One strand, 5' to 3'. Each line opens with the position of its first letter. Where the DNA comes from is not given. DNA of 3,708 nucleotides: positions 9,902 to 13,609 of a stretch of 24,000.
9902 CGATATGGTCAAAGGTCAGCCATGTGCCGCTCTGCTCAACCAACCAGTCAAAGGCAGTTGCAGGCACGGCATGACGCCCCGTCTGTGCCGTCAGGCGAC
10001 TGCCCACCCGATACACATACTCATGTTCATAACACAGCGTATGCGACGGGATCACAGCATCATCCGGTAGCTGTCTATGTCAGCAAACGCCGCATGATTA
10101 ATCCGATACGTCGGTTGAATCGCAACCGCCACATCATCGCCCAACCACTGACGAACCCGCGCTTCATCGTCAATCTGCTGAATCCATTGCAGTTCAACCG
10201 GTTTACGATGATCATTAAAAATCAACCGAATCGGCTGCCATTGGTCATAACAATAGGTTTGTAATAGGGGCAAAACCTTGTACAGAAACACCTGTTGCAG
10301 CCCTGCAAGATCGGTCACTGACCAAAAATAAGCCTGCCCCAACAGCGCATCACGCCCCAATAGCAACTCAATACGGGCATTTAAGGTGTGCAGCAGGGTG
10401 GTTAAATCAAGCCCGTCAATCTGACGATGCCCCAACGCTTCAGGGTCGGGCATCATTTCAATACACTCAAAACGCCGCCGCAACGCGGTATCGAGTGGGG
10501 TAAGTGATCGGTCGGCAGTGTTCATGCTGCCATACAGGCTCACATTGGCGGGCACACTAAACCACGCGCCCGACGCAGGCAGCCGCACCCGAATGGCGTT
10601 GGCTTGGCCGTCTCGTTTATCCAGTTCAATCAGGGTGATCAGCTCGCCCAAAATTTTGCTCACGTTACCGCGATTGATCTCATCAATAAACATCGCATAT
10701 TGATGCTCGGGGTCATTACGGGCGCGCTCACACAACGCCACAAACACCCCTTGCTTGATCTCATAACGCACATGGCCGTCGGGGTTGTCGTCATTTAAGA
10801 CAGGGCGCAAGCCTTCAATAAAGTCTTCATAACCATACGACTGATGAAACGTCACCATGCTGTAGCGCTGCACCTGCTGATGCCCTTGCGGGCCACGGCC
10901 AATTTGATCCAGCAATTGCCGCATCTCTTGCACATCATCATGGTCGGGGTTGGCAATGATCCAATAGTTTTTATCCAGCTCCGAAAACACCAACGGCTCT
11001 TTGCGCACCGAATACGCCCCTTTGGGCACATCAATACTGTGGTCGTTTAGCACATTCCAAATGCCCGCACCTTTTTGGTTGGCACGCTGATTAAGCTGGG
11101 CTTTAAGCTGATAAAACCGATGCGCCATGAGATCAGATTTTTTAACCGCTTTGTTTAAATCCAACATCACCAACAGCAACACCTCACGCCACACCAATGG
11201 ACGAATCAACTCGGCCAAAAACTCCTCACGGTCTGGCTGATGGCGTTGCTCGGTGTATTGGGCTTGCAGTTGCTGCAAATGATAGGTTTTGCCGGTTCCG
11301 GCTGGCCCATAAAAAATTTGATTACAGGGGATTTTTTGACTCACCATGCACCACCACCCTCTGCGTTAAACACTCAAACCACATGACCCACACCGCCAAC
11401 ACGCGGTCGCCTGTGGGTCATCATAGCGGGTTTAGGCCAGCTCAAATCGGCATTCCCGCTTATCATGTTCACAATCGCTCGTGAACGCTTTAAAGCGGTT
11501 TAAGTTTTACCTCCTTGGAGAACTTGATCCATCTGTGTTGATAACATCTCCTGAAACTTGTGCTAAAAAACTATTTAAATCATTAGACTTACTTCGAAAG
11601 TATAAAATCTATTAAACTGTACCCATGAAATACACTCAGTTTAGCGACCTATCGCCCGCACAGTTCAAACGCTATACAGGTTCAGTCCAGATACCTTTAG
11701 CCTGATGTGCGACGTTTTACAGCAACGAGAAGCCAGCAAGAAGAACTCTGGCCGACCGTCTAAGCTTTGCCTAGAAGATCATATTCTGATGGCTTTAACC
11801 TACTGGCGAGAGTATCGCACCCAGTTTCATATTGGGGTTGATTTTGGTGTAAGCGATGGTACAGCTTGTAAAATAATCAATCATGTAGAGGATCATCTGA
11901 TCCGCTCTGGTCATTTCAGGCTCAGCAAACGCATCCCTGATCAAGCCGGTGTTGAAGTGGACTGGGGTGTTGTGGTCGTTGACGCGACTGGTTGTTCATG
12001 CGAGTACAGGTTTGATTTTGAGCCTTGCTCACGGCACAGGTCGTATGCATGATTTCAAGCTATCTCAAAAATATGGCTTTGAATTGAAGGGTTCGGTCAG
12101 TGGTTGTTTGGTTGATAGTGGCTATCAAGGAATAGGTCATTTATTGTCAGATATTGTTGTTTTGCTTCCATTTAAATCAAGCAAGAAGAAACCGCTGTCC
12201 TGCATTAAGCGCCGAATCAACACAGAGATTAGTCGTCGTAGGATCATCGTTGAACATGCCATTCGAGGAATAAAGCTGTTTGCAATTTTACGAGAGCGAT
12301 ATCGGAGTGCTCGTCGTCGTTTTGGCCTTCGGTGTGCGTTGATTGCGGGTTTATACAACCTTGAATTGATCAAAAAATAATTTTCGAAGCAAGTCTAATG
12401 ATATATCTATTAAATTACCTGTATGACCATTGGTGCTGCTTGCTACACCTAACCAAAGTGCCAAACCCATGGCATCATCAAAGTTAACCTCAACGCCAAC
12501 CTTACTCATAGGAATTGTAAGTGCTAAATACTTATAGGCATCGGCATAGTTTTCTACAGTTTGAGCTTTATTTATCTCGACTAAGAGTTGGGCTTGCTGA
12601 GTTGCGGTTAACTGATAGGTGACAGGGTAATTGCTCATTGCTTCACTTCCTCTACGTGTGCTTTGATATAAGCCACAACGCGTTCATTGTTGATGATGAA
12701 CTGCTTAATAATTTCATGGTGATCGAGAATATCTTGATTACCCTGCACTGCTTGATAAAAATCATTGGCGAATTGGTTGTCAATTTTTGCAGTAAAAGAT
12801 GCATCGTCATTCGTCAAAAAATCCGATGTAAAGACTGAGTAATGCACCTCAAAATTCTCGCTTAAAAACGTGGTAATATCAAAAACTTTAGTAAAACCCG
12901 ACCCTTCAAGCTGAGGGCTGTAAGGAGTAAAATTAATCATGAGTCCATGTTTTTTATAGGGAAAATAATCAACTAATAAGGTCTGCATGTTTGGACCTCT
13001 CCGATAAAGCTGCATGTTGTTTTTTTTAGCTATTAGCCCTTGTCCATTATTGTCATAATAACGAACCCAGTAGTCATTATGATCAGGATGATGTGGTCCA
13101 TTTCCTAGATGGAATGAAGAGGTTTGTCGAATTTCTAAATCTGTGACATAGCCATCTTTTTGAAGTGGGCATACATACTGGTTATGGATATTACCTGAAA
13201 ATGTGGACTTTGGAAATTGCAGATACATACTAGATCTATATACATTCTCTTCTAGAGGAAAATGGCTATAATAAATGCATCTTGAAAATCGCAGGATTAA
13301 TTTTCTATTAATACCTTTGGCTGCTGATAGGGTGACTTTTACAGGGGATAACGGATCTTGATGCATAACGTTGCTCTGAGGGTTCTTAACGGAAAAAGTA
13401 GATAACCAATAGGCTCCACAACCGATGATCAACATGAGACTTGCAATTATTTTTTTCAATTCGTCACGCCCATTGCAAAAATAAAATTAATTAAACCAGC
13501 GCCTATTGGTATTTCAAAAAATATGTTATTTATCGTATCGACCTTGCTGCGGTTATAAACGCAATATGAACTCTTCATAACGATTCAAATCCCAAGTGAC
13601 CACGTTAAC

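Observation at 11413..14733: AT-rich ~3.2-kb islet bounded by 46/47-nt direct repeats that duplicate the rhodanese 3' end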

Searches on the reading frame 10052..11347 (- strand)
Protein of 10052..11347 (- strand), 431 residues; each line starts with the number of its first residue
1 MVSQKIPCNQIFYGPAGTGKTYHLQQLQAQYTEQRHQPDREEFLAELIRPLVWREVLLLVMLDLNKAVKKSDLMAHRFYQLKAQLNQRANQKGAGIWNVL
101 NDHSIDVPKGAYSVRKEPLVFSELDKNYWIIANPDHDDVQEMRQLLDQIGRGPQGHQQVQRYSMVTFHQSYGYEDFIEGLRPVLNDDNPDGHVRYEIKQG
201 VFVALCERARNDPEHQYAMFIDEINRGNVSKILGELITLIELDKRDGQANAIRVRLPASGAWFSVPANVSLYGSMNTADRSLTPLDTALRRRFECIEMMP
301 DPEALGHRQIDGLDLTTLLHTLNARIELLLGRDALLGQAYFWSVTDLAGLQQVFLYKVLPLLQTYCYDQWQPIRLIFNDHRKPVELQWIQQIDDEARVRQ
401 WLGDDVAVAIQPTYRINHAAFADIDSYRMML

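Call 6: search_protein_families(library=pfam, proteins=[window:10052-11347:-], max_evalue=0.01)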
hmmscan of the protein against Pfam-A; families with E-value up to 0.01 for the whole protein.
window:10052-11347:- (431 aa): 3 families
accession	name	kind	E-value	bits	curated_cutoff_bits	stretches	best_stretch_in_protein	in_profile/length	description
PF07728.20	AAA_5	-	1.5e-12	48.2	22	1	160-293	26-139/139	AAA domain (dynein-related subfamily)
PF13401.12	AAA_22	-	0.0019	19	27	0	12-89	10-79/130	AAA domain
PF13191.12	AAA_16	-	0.0094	16.9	32.6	0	13-43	30-63/167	AAA ATPase domain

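Call 7: search_protein_families(library=ncbifam, proteins=[window:10052-11347:-], max_evalue=0.01)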
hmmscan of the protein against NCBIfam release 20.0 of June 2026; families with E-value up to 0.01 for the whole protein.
window:10052-11347:- (431 aa): 1 family
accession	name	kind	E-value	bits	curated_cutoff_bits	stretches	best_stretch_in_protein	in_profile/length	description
NF008457.0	PRK11331.1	equivalog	9.8e-35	120.1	637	1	155-303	220-360/459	5-methylcytosine-specific restriction enzyme subunit McrB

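Call 16: search_protein_families(library=padloc, proteins=[window:10052-11347:-], max_evalue=0.01)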
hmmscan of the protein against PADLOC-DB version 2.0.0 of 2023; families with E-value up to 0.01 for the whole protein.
window:10052-11347:- (431 aa): 2 families
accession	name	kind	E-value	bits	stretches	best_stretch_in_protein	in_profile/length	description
PDLC03547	REase_II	-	8.1e-17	59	1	165-294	295-439/585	Type II restriction enzyme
PDLC03448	REase_II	-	1.3e-06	24.9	1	202-295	612-718/857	Type II restriction enzyme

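Call 18: find_encoding_contigs(protein=window:10052-11347:-, flank=10000, max_places=10)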
Protein window:10052-11347:- (431 aa): 3 contigs read that carry it; 3 places shown.
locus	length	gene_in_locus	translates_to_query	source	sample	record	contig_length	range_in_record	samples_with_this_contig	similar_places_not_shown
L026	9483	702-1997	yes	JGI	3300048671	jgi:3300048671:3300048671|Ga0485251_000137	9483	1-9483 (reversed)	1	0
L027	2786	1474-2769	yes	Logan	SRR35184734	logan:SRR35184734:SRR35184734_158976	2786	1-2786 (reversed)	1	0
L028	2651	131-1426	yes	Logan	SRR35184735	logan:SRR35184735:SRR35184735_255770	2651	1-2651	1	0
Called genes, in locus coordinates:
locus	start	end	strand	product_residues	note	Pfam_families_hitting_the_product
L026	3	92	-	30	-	?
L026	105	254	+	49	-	-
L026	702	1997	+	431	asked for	PF07728:AAA_5, PF28529:McrB_lid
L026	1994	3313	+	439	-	PF10117:McrBC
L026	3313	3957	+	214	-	PF00753:Lactamase_B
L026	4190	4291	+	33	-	-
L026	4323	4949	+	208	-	PF02390:Methyltransf_4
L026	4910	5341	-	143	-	-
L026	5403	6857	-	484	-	PF06123:CreD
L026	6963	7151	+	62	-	-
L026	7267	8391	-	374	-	PF13776:DUF4172, PF02661:Fic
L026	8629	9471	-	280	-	PF00512:HisKA, PF02518:HATPase_c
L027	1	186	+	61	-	?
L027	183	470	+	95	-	-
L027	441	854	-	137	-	PF13359:DDE_Tnp_4, PF01609:DDE_Tnp_1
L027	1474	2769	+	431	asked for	PF07728:AAA_5, PF28529:McrB_lid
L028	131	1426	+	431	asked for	PF07728:AAA_5, PF28529:McrB_lid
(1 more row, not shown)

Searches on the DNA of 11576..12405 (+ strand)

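Call 51: search_dna_similar(query=window:11576-12405:+, collection=plasmids, mode=distant, max_rows=10)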
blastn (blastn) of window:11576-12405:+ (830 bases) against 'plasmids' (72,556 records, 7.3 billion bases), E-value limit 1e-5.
No match.
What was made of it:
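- Tried and rejected: No match (call 51).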

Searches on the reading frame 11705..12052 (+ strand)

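Call 6: search_protein_families(library=pfam, proteins=[window:11705-12052:+], max_evalue=0.01)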
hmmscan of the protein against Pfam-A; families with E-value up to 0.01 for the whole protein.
window:11705-12052:+ (115 aa): 1 family
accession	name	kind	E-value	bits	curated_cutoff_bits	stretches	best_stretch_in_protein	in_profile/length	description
PF13613.12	HTH_Tnp_4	-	3.4e-16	59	27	1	20-68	2-50/53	Helix-turn-helix of DDE superfamily endonuclease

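Call 7: search_protein_families(library=ncbifam, proteins=[window:11705-12052:+], max_evalue=0.01)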
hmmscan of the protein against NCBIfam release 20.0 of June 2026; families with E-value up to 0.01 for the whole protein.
window:11705-12052:+ (115 aa): 1 family
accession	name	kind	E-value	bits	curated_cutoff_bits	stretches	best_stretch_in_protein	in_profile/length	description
NF033581.1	transpos_IS5_4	equivalog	7.4e-14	51.8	140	1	8-95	21-123/285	IS5 family transposase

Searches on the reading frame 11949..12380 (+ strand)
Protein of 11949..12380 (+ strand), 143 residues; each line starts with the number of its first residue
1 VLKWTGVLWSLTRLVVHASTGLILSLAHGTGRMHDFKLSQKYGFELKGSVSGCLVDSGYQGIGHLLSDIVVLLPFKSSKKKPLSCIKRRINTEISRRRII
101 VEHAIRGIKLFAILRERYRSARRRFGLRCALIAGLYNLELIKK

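Call 6: search_protein_families(library=pfam, proteins=[window:11949-12380:+], max_evalue=0.01)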
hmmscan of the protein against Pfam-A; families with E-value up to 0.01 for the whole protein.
window:11949-12380:+ (143 aa): 2 families
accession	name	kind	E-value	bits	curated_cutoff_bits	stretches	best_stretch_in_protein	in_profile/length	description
PF13359.12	DDE_Tnp_4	-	3.8e-12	46.5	24.8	1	10-137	29-158/158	DDE superfamily endonuclease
PF01609.27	DDE_Tnp_1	-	4.4e-08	33.5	23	1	14-138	40-200/200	Transposase DDE domain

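Call 7: search_protein_families(library=ncbifam, proteins=[window:11949-12380:+], max_evalue=0.01)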
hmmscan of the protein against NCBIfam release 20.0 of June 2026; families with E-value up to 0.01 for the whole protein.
window:11949-12380:+ (143 aa): 2 families
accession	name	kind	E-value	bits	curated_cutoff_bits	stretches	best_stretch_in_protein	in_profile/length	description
NF033581.1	transpos_IS5_4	equivalog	7.7e-18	64.8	140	1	14-139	159-285/285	IS5 family transposase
NF033580.1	transpos_IS5_3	equivalog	0.0079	15.8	110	1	14-122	131-242/258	IS5 family transposase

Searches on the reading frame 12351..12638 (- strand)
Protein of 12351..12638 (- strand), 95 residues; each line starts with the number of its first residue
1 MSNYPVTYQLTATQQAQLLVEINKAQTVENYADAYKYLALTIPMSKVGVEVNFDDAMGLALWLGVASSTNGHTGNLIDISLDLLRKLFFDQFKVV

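Call 6: search_protein_families(library=pfam, proteins=[window:12351-12638:-], max_evalue=0.01)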
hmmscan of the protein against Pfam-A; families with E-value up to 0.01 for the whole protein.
window:12351-12638:- (95 aa): 0 families

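Call 7: search_protein_families(library=ncbifam, proteins=[window:12351-12638:-], max_evalue=0.01)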
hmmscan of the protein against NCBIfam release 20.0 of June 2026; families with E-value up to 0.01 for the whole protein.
window:12351-12638:- (95 aa): 0 families

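Call 16: search_protein_families(library=padloc, proteins=[window:12351-12638:-], max_evalue=0.01)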
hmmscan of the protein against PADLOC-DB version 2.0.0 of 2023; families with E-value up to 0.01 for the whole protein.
window:12351-12638:- (95 aa): 0 families

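Call 41: search_protein_families(library=phrogs, proteins=[window:12351-12638:-], max_evalue=0.01)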
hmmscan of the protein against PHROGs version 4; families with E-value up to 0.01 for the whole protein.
window:12351-12638:- (95 aa): 0 families

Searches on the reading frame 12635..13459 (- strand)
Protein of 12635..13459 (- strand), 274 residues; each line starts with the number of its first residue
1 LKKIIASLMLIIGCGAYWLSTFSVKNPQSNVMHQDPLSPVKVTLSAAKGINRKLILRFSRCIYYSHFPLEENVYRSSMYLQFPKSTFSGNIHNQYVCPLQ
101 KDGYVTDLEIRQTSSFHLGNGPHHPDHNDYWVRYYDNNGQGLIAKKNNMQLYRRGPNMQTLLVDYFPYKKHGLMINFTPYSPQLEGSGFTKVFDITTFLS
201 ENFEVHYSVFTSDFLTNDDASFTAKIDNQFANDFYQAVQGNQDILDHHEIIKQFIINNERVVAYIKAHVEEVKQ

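Call 6: search_protein_families(library=pfam, proteins=[window:12635-13459:-], max_evalue=0.01)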
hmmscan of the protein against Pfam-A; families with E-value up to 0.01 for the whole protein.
window:12635-13459:- (274 aa): 1 family
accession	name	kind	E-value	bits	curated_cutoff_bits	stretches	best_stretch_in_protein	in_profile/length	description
PF15637.11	Tox-HNH-HHH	-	0.0016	19.2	26.1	0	204-251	35-82/103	HNH/Endo VII superfamily nuclease toxin with a HHH motif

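Call 7: search_protein_families(library=ncbifam, proteins=[window:12635-13459:-], max_evalue=0.01)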
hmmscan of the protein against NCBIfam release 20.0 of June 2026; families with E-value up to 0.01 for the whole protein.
window:12635-13459:- (274 aa): 0 families

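Call 16: search_protein_families(library=padloc, proteins=[window:12635-13459:-], max_evalue=0.01)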
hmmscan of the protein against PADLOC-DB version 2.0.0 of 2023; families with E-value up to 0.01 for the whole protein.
window:12635-13459:- (274 aa): 0 families

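Call 41: search_protein_families(library=phrogs, proteins=[window:12635-13459:-], max_evalue=0.01)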
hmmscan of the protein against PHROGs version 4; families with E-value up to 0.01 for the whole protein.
window:12635-13459:- (274 aa): 0 families

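Call 55: search_protein_representatives(protein=window:12635-13459:-)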
Query: 274 residues. Proteins with E-value up to 0.001 (for the whole library): 25; up to 1e-10: 13; up to 1e-30: 5. The best 25 are listed.
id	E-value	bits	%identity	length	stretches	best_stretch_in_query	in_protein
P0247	1.1e-181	618.4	100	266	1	9-274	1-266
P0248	4.5e-55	203.2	47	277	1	52-271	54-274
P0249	6.0e-42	160.2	43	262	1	52-271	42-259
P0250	5.7e-41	157.0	40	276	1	52-272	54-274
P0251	1.0e-32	129.9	56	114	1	163-273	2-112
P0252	8.8e-29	117.0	33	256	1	47-269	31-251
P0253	3.8e-25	105.1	37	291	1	69-274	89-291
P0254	4.7e-21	91.7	37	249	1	55-268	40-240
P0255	3.0e-15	72.6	27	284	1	47-267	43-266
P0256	1.6e-13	66.9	28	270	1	32-270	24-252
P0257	4.4e-12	62.3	27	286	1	52-271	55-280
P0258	2.0e-11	60.1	27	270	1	4-268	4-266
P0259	5.4e-11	58.7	23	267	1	7-273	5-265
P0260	1.3e-10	57.4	25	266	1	27-266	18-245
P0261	3.3e-10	56.1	30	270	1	5-273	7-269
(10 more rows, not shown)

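Call 71: predict_structure(alignment_id=A3)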
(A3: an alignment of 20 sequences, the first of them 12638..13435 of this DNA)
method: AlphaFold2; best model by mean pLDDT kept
length: 266 residues; sequences in the alignment: 20
mean_pLDDT: 83.3   pTM: 0.82
mean pLDDT of the five models: 83.3, 81.7, 81.4, 80.0, 79.5
residues with pLDDT >= 90: 144; 70-90: 66; 50-70: 38; < 50: 18
segments of 3 or more residues with pLDDT < 50: 11-22, 112-115
pLDDT, mean of each block of 10 residues (from residue 1): 52 47 68 92 93 83 81 92 90 77 81 57 87 92 92 94 95 72 88 95 78 71 95 95 97 97 94
secondary structure, 60 per line:
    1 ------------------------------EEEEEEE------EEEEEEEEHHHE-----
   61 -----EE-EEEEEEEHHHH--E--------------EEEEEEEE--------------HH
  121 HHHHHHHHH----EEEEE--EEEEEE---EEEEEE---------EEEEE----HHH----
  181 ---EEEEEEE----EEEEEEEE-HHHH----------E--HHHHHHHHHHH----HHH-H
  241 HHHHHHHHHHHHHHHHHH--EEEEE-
elements in order: E31-37 E44-51 E69-75 H76-79 E97-104 H119-129 E134-138 E141-146 E150-155 E165-169 E184-190 E195-202 H204-207 H221-231 H240-258 E261-265
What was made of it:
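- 12635..13459 (-): o274, a putative lipoprotein (N-terminus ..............) of a rare family. Function unknown. AlphaFold model with pLDDT 83 and pTM 0.82 (call 71).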

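Call 75: fold_search(model_id=the predicted structure, library=pdb)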
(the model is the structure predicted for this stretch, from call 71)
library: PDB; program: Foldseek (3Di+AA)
matches with E <= 10: 804; with E <= 0.001: 0
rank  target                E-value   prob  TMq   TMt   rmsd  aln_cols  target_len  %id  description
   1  9gnw_P                8.9e-03  0.57  0.24  0.30  10.9       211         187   10  Universal PSII assembly intermediate (released 2025-09-17)
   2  7pi0_P                4.4e-02  0.33  0.23  0.29  12.6       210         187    8  Unstacked compact Dunaliella PSII (released 2022-08-17)
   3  4fpw_A                4.9e-02  0.57  0.26  0.39  13.8       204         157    8  Crystal Structure of CalU16 from Micromonospora echinospora. Northeast Structural Genomics Consortium Target MiR12. (released 2012-12-12)
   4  6vu7_D                4.9e-02  0.23  0.15  0.26  17.2       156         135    8  Crystal structure of YbjN, a putative transcription regulator from E. coli (released 2020-03-11)
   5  3zq3_A                5.2e-02  0.11  0.11  0.17  12.4       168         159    6  Crystal Structure of Rat Odorant Binding Protein 3 (OBP3) (released 2014-03-12)
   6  8z9d_P                5.9e-02  0.30  0.24  0.31  12.0       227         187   10  cryo-EM structure of PSII-LHCII megacomplex from spinach (released 2024-11-13)
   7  6xrf_H                8.3e-02  0.35  0.20  0.32  12.8       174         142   12  EagT6 Tse6 NT complex (released 2020-12-30)
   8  6xrf_A                8.3e-02  0.21  0.18  0.29  14.7       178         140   12  EagT6 Tse6 NT complex (released 2020-12-30)
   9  6xrf_G                9.8e-02  0.23  0.20  0.31  12.9       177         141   12  EagT6 Tse6 NT complex (released 2020-12-30)
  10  8bd3_F1               1.6e-01  0.16  0.22  0.28  12.3       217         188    7  Cryo-EM structure of the Photosystem II - LHCII supercomplex from Chlorella ohadi (released 2023-08-09)
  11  3kxy_D                1.6e-01  0.18  0.17  0.30  15.0       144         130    9  Crystal Structure of the ExsC-ExsE Complex (released 2010-06-30)
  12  1tu1_A                1.6e-01  0.14  0.19  0.29  15.0       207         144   11  Crystal Structure of Protein of Unknown Function PA94 from Pseudomonas aeruginosa, Putative Regulator (released 2004-08-03)
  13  1k8k_D                1.6e-01  0.06  0.13  0.13  20.6       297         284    9  Crystal Structure of Arp2/3 Complex (released 2001-12-07)
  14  2p9k_D                1.6e-01  0.04  0.13  0.13  21.1       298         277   10  Crystal structure of bovine Arp2/3 complex co-crystallized with ATP and crosslinked with glutaraldehyde (released 2007-05-29)
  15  3p51                  1.7e-01  0.35  0.19  0.31  10.8       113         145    9  Three-dimensional structure of protein Q2Y8N9_NITMU from nitrosospira multiformis, Northeast structural genomics consort (released 2010-10-27)
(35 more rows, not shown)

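Call 82: find_related_loci(query=A4, collection=metagenome_contigs, flank=6000)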
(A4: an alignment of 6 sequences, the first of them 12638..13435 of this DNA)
Query A4 (266 aa) in metagenome_contigs; peptide patterns used: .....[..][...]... (x = any residue, [..] = any of these).
600 stretches matched a pattern (row limit reached: there are more); 2 encode a relative of the query (tblastn E <= 1e-3); 2 distinct loci.
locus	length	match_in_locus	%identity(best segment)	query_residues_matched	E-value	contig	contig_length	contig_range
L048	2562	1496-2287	85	2-265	1e-167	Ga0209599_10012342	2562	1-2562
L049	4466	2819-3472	42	44-263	6e-47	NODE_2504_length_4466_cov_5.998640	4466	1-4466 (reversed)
